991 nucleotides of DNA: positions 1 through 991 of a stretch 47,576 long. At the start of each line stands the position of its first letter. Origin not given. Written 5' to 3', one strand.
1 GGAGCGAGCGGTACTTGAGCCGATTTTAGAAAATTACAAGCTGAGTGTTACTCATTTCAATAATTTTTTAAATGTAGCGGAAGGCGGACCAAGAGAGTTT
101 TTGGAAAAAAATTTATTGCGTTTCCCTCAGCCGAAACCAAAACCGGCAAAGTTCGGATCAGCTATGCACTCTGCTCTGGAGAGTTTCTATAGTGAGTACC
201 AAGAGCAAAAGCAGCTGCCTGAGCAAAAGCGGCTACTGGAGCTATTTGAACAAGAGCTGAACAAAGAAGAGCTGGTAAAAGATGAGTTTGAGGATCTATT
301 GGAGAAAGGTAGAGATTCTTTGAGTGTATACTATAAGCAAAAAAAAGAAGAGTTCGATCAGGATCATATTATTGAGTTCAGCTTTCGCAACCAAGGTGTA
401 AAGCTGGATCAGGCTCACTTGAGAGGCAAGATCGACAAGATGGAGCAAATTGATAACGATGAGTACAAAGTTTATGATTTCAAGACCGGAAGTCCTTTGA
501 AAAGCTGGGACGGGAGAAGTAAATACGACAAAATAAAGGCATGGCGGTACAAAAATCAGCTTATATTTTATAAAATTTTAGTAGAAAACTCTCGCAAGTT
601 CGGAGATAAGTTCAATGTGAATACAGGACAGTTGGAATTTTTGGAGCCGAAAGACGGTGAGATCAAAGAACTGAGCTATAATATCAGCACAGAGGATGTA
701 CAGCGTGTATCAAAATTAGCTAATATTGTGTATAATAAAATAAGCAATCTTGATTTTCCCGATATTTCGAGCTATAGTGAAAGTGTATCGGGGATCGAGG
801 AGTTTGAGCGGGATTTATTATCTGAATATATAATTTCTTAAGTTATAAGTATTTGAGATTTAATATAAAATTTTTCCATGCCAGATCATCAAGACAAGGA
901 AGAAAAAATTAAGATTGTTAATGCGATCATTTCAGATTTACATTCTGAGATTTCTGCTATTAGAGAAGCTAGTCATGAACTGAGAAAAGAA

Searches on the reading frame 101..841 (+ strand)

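Call 54: search_protein_families(library=pfam, proteins=[window:101-841:+], max_evalue=0.00001)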
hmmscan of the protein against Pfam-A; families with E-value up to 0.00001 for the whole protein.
window:101-841:+ (246 aa): 1 family
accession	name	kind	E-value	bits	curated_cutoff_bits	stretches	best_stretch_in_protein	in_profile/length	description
PF12705.13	PDDEXK_1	-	2.1e-16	61.1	22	1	10-215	29-225/247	PD-(D/E)XK nuclease superfamily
